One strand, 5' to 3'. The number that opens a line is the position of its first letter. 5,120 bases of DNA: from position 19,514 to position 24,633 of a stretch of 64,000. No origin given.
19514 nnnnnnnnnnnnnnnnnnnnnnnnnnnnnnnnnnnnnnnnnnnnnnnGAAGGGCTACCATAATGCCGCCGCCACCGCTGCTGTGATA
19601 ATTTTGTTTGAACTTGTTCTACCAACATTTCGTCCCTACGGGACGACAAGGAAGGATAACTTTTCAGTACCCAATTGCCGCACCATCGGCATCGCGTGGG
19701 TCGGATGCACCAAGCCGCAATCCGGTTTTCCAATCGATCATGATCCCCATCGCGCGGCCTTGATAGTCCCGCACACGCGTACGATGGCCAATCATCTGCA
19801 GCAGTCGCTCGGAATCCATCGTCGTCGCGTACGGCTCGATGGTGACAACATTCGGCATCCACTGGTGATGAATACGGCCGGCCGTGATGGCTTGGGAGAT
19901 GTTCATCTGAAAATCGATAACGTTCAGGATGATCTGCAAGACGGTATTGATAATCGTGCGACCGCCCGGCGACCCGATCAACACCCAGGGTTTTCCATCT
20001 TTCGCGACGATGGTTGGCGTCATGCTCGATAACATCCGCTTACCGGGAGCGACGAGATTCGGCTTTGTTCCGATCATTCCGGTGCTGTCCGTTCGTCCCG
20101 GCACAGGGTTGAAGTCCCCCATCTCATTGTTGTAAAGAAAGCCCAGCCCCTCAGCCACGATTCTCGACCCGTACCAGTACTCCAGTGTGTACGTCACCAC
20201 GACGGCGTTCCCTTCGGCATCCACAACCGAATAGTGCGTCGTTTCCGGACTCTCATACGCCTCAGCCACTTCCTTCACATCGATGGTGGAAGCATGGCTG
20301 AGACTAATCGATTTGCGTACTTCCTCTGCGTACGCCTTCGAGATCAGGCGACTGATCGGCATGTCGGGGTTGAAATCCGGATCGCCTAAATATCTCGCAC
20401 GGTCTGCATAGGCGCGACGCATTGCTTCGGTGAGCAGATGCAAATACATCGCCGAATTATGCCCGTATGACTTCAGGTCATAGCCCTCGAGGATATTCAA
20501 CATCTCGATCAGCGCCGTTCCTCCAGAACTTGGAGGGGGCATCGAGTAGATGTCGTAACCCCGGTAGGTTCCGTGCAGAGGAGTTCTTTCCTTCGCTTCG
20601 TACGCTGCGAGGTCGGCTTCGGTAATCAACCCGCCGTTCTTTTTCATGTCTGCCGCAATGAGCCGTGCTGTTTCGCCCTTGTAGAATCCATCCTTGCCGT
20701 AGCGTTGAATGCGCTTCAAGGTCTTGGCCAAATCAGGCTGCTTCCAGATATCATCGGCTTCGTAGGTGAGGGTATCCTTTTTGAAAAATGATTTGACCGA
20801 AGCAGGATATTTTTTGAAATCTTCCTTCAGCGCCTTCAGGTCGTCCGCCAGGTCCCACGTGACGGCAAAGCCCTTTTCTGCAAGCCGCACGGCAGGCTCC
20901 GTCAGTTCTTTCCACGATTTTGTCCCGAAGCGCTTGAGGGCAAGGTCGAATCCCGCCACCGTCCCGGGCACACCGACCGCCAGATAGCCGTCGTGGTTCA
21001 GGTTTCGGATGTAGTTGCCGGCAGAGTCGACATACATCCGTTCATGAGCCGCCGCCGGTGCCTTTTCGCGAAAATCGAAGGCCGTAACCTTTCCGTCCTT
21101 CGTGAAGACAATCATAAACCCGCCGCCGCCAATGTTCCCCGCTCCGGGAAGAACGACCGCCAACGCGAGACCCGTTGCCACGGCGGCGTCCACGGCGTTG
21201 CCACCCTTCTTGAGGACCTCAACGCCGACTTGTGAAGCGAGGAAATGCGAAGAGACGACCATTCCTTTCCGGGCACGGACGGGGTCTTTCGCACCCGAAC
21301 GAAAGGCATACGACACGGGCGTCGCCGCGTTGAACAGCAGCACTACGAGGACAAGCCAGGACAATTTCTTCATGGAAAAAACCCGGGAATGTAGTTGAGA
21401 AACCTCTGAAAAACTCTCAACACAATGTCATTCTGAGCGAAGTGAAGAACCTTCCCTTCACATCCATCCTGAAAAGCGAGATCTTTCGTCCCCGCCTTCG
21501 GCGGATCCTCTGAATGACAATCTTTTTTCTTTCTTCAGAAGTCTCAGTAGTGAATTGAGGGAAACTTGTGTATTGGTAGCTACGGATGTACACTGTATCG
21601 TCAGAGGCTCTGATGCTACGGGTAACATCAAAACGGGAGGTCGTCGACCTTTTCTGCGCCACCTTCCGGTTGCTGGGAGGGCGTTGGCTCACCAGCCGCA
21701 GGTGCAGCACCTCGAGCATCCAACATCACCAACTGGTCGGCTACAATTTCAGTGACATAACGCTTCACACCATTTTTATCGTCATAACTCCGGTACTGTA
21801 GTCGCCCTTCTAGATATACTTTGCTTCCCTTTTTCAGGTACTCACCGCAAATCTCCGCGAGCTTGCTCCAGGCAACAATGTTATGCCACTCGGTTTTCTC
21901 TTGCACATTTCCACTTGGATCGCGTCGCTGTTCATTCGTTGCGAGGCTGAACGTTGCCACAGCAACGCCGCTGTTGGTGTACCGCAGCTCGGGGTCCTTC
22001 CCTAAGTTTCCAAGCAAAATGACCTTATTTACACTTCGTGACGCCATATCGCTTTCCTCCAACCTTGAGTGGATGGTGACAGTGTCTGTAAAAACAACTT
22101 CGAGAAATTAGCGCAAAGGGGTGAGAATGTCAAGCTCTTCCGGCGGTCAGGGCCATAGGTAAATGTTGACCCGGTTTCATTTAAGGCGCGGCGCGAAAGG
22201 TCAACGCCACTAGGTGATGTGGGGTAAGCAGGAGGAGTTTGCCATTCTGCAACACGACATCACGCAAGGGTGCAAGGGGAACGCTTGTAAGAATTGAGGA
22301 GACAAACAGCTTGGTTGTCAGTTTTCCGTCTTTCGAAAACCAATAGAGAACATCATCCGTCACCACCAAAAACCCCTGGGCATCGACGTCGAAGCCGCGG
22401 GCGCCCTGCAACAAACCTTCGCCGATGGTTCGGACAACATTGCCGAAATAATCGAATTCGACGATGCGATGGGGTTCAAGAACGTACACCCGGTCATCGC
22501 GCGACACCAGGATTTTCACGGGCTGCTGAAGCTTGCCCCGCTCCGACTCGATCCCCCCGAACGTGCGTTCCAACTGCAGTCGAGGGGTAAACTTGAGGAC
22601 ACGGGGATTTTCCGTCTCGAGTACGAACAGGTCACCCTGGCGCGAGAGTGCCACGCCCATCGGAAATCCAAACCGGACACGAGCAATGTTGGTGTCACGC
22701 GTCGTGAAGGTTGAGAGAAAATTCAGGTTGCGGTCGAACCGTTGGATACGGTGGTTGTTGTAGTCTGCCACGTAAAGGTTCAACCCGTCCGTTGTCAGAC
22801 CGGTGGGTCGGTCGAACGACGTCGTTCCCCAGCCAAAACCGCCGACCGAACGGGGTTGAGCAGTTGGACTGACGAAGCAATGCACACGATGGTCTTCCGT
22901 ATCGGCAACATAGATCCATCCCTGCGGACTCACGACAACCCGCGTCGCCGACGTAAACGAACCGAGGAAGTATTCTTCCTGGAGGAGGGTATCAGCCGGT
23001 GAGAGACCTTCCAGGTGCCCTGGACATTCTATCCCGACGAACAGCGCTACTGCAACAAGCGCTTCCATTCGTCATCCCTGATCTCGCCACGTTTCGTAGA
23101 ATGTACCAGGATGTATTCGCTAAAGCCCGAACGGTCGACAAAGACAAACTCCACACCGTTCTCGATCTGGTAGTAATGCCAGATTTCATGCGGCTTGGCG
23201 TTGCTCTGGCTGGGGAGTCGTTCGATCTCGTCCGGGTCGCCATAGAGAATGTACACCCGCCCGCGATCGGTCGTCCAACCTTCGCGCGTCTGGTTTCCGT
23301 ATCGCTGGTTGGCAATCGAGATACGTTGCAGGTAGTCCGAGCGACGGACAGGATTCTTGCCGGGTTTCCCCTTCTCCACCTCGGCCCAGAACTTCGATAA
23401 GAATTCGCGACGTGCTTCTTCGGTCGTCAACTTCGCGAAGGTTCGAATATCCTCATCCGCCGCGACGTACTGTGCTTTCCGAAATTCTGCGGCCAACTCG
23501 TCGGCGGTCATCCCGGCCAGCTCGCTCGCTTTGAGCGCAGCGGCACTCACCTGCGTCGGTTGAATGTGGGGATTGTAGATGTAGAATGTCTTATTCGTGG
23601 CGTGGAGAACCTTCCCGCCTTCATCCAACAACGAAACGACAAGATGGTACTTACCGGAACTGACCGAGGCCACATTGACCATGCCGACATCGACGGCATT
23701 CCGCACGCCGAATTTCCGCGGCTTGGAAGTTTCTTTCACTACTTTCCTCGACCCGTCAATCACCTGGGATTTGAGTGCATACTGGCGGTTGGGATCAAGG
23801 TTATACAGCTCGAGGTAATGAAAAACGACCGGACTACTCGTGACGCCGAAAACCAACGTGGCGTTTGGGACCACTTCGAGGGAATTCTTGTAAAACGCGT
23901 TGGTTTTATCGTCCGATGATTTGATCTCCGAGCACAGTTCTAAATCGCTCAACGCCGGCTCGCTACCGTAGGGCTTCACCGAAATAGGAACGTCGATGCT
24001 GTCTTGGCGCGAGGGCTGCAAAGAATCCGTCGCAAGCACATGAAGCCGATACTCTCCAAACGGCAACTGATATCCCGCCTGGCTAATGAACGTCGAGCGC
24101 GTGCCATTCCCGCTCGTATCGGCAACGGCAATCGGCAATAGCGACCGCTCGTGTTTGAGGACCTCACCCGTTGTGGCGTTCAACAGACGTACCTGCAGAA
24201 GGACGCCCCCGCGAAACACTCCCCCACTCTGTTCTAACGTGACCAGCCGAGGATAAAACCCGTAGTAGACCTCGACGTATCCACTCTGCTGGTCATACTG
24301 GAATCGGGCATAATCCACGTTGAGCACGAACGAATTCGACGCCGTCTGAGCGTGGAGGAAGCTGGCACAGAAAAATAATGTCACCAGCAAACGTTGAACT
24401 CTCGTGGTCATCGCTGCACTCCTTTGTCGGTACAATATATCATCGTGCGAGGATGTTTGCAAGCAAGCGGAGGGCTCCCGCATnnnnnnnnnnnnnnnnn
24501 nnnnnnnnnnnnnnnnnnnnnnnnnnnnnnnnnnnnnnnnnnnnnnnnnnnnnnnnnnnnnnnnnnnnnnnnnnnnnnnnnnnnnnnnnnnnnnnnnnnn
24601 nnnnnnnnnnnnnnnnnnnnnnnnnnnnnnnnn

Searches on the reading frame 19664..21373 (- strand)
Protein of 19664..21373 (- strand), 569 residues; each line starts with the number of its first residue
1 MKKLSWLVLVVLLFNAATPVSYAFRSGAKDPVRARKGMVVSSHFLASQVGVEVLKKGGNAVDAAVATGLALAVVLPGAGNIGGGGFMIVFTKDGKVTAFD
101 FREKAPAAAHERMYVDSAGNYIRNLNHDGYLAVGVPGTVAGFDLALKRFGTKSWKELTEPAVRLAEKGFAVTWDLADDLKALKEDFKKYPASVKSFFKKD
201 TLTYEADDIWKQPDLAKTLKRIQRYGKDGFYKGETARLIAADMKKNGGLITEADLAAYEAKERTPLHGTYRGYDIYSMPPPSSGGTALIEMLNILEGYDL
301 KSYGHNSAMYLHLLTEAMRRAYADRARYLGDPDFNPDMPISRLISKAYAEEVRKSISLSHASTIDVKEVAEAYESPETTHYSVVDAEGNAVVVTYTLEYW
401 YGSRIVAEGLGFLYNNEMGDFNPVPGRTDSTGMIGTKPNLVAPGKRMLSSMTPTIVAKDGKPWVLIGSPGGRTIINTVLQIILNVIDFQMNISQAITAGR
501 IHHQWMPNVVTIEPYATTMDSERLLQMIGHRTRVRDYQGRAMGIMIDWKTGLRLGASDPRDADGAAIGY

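Call 9: search_protein_families(library=pfam, proteins=[window:19664-21373:-], max_evalue=0.001)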
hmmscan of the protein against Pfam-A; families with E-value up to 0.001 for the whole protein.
window:19664-21373:- (569 aa): 1 family
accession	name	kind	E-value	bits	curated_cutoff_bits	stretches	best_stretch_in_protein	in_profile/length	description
PF01019.26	G_glu_transpept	-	1.1e-171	572.5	27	1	52-561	2-510/512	Gamma-glutamyltranspeptidase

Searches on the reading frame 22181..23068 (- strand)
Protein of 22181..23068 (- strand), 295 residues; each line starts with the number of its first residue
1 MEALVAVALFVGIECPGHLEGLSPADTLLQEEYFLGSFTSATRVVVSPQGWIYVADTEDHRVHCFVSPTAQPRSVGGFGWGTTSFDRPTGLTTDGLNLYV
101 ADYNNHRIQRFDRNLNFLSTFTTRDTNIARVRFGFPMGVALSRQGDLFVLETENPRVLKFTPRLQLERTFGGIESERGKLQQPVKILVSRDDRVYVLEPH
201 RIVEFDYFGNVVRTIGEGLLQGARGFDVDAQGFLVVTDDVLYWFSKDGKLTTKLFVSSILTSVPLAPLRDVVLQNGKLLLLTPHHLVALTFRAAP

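Call 9: search_protein_families(library=pfam, proteins=[window:22181-23068:-], max_evalue=0.001)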
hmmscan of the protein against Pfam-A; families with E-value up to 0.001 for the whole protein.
window:22181-23068:- (295 aa): 2 families
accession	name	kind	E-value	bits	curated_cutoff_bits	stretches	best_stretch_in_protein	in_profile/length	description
PF01436.27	NHL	-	1.6e-24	85.1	20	2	85-111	1-28/28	NHL repeat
PF25021.1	TEN_NHL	-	0.00056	19.4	27.1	0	167-226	128-187/357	Teneurin NHL domain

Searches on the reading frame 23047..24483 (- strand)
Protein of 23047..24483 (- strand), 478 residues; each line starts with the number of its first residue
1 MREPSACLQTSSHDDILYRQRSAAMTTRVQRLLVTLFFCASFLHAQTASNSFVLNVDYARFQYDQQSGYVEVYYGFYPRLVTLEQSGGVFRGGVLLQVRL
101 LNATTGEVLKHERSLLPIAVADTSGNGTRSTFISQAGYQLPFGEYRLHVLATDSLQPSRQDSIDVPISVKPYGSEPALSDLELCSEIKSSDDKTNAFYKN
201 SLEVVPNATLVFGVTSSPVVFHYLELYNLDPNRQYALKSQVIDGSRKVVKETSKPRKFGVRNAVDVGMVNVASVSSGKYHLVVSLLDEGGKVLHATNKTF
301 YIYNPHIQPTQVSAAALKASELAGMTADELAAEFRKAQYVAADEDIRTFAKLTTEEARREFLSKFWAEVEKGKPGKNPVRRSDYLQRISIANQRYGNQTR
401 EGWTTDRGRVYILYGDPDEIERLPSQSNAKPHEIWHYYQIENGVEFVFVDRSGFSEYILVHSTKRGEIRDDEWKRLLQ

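Call 9: search_protein_families(library=pfam, proteins=[window:23047-24483:-], max_evalue=0.001)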
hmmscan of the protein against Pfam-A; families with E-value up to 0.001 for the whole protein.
window:23047-24483:- (478 aa): 1 family
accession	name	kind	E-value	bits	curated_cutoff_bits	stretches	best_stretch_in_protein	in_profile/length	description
PF20094.4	GWxTD_dom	-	1.4e-15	57.9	26.9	1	338-460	38-154/172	GWxTD domain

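Call 78: search_protein_families(library=ncbifam, proteins=[window:23047-24483:-], max_evalue=0.01)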
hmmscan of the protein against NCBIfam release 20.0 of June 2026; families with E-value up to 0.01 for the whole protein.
window:23047-24483:- (478 aa): 1 family
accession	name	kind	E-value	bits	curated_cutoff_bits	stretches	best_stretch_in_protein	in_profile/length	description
TIGR04514.1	GWxTD_dom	domain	1.3e-26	93.1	28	1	335-438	4-105/105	GWxTD domain-containing protein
